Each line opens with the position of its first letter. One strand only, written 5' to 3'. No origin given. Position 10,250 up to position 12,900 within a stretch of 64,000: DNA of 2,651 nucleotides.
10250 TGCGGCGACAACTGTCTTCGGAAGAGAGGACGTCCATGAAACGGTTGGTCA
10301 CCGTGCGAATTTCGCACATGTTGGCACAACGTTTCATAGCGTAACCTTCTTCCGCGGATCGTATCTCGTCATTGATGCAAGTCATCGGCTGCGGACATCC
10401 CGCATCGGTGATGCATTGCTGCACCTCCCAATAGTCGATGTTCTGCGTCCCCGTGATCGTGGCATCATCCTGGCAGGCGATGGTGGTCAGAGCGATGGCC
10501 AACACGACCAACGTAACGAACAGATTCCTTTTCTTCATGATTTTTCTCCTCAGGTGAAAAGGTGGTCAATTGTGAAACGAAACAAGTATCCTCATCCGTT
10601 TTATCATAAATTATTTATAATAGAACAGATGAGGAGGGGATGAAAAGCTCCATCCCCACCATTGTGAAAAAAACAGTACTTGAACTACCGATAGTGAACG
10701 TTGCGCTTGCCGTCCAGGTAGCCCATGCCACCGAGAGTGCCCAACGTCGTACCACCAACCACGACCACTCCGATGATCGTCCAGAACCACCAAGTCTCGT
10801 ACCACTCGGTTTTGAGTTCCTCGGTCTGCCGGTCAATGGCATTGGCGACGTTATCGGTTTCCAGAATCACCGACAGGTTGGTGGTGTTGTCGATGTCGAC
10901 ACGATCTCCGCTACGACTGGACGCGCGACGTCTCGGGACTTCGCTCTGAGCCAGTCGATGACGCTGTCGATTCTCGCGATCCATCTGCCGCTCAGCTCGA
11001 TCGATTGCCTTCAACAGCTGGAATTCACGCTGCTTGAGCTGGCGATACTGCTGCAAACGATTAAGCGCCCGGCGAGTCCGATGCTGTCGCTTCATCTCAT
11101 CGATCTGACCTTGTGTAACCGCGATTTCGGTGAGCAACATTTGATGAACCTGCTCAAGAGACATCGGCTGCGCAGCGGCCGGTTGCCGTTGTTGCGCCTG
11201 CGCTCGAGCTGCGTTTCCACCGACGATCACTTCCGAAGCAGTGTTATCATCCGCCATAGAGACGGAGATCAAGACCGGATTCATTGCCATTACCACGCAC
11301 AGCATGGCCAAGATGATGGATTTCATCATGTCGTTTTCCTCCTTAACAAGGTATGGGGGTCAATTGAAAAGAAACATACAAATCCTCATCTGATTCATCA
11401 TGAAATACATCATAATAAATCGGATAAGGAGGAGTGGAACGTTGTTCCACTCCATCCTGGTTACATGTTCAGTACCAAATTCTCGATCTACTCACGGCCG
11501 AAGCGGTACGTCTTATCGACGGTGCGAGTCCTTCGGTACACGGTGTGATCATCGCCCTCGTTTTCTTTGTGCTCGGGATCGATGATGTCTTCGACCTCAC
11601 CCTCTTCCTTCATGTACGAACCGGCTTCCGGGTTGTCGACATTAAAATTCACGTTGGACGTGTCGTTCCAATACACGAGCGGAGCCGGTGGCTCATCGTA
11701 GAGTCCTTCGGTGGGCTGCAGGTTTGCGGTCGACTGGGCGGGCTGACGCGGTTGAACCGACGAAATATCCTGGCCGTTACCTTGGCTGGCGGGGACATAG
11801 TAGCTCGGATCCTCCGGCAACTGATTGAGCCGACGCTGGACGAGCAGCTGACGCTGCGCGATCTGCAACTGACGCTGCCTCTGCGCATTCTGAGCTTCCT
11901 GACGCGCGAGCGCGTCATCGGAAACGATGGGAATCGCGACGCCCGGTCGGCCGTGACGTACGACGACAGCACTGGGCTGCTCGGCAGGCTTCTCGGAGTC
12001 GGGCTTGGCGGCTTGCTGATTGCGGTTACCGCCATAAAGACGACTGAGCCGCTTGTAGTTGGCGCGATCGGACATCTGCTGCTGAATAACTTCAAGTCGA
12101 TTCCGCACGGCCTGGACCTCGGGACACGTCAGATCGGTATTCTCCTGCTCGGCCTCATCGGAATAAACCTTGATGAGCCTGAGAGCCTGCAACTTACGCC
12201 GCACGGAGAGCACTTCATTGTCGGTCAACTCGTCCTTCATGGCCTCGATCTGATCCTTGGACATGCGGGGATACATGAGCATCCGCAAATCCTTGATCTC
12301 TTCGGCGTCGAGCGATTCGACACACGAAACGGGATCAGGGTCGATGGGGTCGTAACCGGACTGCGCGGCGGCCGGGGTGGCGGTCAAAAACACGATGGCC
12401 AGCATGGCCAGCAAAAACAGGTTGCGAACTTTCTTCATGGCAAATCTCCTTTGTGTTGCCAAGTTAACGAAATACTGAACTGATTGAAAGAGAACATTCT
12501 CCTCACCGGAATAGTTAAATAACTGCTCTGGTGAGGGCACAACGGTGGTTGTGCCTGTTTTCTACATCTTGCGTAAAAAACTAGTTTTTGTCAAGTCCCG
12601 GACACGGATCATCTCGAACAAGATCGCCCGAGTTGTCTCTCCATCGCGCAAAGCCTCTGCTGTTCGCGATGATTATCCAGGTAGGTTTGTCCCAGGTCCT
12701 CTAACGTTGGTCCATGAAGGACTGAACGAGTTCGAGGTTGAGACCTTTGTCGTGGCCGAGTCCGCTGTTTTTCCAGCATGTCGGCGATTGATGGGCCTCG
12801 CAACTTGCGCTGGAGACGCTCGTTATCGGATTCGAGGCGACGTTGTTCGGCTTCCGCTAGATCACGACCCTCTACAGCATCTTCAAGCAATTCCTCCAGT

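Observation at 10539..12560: Three adjacent secreted-protein genes share a conserved ~100-nt structured 5' leader (CCTCAYC........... stem-loop followed by a TTTCAAT box) upstream of their SDs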

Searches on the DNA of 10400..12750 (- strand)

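Call 30: build_rna_model(alignment_id=A3)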
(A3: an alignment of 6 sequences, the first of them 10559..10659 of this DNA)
Model R1 built from alignment A3 (6 sequences, 110 columns); structure: RNAalifold consensus.
model positions 101; base pairs 14; branch points 0; effective number of sequences 3.03; information 0.59 bits per position. Calibrated on 0.2 Mb of random sequence (short: E-values are rough).
structure used (alignment columns):
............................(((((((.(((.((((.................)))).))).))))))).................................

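Call 31: search_with_rna_model(model_id=R1, sources=[window, L011], max_evalue=10, filters=off)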
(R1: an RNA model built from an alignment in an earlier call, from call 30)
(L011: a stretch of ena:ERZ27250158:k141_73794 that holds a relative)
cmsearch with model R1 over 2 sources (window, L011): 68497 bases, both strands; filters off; matches with E-value up to 10: 21.
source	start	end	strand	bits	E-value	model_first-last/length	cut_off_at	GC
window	10559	10659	-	95.5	6.1e-21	1-101/101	no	0.38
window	11353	11453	-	95.1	7.8e-21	1-101/101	no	0.38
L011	1879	1978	+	89.8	1.5e-19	1-101/101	no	0.41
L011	2683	2787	+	82.6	9e-18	1-101/101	no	0.44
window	12472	12560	-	72.9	2.1e-15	1-101/101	no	0.44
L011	819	910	+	67.2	5.3e-14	1-101/101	no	0.43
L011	1875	1969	-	39.8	2.8e-07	1-101/101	no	0.4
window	10571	10665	+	35.8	2.8e-06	1-101/101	no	0.37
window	11363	11458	+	31.2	3.7e-05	1-101/101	no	0.35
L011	2708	2756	-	22.2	0.006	26-70/101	no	0.39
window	12501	12536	+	19.6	0.026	26-70/101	no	0.47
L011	845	881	-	18.3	0.054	26-70/101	no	0.46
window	19702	19771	-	12.4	1.5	1-101/101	no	0.33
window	1004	1056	-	11.5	2.5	26-77/101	no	0.34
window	48119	48173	+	11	3.4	1-101/101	no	0.31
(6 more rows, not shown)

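Call 33: search_with_rna_model(model_id=R1, sources=[L012, L013, L014, L015, L016, L017, L018, L019, L020, L021, L022, L023, L024, L025, L026, L027, L028], max_evalue=1)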
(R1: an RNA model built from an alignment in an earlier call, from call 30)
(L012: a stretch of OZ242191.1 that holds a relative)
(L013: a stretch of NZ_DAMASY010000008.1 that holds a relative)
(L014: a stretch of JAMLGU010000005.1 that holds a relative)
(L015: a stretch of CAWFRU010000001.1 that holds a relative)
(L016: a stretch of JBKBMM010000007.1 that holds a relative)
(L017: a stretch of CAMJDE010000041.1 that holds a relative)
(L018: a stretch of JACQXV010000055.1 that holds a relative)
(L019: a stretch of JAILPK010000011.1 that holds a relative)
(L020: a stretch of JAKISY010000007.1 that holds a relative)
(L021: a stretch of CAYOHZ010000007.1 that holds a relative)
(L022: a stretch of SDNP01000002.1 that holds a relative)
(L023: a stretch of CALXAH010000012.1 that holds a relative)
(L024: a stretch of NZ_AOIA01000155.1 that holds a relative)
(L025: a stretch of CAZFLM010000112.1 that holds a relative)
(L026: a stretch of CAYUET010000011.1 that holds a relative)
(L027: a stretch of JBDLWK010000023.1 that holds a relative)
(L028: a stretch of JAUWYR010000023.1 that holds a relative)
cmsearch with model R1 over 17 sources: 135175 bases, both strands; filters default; matches with E-value up to 1: 9.
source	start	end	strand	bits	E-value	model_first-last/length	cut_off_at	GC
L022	5888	5986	+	23.7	0.005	1-101/101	no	0.39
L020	1693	1790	+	21.6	0.016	1-101/101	no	0.49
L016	2599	2702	-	21.4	0.018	1-101/101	no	0.41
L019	1468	1527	+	20.1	0.038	26-90/101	no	0.45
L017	2975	3059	-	18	0.13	1-101/101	no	0.41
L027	2892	3004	+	15.4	0.54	1-101/101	no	0.52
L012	5631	5739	-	15.4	0.55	1-101/101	no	0.58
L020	6484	6581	+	15.2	0.61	1-101/101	no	0.54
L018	3120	3215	-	14.4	0.93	1-101/101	no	0.5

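Call 35: search_with_rna_model(model_id=R1, sources=[L029, L030, L031, L032, L033, L034, L035, L036, L037, L038, L039, L040, L041, L042, L043, L044, L045, L046, L047, L048, L049, L050, L051, L052, L053, L054, L055, L056, L057, L058, L059, L060], max_evalue=0.1)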
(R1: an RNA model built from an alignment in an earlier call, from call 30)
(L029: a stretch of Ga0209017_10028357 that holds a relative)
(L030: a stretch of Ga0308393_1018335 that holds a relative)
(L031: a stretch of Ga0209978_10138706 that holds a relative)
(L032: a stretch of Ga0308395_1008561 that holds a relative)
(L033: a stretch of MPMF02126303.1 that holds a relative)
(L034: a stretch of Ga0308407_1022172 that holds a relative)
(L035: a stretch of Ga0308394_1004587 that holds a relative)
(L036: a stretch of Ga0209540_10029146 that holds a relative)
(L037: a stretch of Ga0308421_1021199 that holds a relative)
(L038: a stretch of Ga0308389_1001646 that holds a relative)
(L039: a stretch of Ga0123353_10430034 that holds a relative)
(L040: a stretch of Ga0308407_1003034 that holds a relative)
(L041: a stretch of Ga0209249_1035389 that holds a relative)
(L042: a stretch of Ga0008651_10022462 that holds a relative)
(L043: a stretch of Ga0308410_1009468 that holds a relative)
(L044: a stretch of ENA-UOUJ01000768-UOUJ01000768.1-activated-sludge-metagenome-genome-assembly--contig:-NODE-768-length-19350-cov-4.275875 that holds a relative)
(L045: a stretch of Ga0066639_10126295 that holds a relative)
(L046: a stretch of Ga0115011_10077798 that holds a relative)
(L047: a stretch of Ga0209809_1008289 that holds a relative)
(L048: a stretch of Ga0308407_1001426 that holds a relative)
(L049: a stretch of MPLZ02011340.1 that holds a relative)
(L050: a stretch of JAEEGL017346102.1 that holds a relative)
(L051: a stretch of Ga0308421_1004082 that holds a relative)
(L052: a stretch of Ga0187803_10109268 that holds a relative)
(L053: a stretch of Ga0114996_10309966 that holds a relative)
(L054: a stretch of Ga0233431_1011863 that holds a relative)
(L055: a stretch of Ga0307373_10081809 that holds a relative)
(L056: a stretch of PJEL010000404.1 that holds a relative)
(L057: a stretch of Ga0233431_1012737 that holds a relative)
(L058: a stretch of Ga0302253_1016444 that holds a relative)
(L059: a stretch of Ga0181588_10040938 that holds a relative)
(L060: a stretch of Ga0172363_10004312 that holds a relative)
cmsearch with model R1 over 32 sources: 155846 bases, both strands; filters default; matches with E-value up to 0.1: 18.
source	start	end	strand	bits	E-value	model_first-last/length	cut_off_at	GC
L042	1653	1753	-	95.5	1.4e-20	1-101/101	no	0.38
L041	1574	1674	+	95.1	1.7e-20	1-101/101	no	0.38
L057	5666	5765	+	89.8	3.5e-19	1-101/101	no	0.41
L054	5908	6012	-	82.6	2e-17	1-101/101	no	0.44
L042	2447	2528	-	75.9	8.8e-16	21-101/101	5'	0.34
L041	467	555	+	72.9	4.8e-15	1-101/101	no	0.44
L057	4606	4697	+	67.3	1.2e-13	1-101/101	no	0.43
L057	5662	5756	-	39.8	6.3e-07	1-101/101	no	0.4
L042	1665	1759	+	35.8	6.2e-06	1-101/101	no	0.37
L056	1090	1186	-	32.4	4.3e-05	1-101/101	no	0.47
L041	1569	1664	-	31.2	8.2e-05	1-101/101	no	0.35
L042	2457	2528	+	28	0.00052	1-75/101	3'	0.31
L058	1406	1491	+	25.1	0.0026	1-101/101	no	0.37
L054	5939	5987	+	22.2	0.014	26-70/101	no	0.39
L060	4018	4116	+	20.5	0.034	1-101/101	no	0.39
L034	871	974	+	19.8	0.053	1-101/101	no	0.53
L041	491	526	-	19.6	0.059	26-70/101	no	0.47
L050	575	659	-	19.3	0.068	1-101/101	no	0.42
